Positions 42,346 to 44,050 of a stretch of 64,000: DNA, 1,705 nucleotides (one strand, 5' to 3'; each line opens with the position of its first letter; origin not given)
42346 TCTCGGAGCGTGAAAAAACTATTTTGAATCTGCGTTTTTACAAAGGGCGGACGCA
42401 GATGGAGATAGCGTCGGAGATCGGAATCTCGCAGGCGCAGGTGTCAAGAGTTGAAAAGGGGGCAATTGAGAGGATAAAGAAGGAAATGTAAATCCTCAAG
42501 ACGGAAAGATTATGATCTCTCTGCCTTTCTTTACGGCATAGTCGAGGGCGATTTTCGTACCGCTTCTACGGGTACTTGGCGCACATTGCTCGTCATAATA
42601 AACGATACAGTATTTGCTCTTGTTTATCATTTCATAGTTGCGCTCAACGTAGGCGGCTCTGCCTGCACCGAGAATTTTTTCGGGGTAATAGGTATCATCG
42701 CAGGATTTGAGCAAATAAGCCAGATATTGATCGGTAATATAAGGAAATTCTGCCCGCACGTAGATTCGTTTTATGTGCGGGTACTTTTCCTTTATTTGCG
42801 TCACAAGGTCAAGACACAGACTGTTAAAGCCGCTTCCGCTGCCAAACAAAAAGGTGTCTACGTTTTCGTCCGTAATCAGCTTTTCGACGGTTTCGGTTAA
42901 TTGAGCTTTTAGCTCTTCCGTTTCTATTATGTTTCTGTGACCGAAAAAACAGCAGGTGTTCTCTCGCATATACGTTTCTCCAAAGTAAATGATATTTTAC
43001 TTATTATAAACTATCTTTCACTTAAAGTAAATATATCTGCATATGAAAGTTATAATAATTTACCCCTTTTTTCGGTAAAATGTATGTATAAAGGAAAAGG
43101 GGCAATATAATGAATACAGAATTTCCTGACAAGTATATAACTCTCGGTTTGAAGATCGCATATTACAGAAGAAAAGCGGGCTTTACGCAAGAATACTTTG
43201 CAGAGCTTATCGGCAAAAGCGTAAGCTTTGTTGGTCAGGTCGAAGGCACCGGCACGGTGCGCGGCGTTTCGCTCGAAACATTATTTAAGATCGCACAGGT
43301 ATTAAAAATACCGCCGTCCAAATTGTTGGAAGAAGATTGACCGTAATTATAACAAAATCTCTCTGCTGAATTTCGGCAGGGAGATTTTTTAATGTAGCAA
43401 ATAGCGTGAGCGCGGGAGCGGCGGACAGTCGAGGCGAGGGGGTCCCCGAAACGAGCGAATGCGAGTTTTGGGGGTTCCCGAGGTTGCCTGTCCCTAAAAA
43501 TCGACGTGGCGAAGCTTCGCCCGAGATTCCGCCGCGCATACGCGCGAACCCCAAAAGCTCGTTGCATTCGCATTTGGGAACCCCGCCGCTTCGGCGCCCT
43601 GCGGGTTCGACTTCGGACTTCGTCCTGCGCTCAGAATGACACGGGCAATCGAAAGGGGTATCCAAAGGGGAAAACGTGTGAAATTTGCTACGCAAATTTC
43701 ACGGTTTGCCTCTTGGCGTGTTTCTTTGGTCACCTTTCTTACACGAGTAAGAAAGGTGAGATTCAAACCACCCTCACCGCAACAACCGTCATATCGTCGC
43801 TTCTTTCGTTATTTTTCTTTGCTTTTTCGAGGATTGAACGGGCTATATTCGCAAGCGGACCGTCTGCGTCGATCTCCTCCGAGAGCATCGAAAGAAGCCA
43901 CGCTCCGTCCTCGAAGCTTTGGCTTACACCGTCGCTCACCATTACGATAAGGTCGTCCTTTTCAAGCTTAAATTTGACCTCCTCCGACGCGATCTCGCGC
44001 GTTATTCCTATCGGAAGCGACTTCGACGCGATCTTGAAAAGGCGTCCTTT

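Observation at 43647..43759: Compensatory hairpin replacement inside a conserved scaffold (three copies)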

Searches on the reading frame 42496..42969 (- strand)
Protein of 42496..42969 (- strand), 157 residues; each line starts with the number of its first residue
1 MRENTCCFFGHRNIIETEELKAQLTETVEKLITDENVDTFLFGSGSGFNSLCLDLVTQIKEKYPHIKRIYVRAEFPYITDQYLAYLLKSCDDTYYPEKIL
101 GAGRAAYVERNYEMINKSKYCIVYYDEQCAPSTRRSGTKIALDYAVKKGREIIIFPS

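Call 47: search_protein_families(library=pfam, proteins=[window:42496-42969:-], max_evalue=0.01)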
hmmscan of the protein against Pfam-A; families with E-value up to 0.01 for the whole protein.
window:42496-42969:- (157 aa): 1 family
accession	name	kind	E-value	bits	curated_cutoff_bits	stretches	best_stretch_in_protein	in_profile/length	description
PF06908.16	YpsA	-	5.2e-09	36.8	27.7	1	16-152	20-160/168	YspA SLOG family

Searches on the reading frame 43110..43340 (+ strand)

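Call 47: search_protein_families(library=pfam, proteins=[window:43110-43340:+], max_evalue=0.01)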
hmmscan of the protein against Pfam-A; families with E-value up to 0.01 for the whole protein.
window:43110-43340:+ (76 aa): 3 families
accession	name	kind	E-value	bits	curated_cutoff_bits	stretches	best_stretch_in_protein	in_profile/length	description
PF01381.28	HTH_3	-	4.9e-10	39.7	23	1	16-72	1-55/55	Helix-turn-helix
PF13560.12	HTH_31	-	0.00041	21.1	27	1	12-70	2-59/64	Helix-turn-helix domain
PF13443.12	HTH_26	-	0.00048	20.7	22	1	19-74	5-59/63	Cro/C1-type HTH DNA-binding domain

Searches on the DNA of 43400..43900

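Call 8: search_rna_families(source=window, start=43400, end=43900, threshold=evalue, max_evalue=10)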
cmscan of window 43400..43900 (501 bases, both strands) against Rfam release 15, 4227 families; matches with E-value up to 10: 5.
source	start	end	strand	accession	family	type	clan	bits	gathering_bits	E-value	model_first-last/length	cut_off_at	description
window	43429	43593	+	RF04119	MIR1858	Gene; miRNA;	-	23.8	137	0.093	1-197/197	no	MIR1858 microRNA precursor family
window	43573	43602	-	RF01340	CRISPR-DR29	Gene; CRISPR;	-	17.3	39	0.73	1-37/37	no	CRISPR RNA direct repeat element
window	43423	43512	+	RF02151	MIMT1_1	Gene; lncRNA;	-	13.5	45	4.4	1-88/88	no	MER1 repeat containing imprinted transcript 1 conserved region 1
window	43739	43787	-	RF00046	snoR30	Gene; snRNA; snoRNA; CD-box;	CL00073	13.4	60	6.9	1-96/96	no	Small nucleolar RNA R30/Z108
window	43662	43817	-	RF02124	JPX_1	Gene; lncRNA;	-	12.5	55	8.8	1-135/135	no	JPX transcript, XIST activator conserved region 1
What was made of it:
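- On Riboswitch or other Rfam family: Nothing credible appears at E<=10 in 43400-43900 (call 8).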
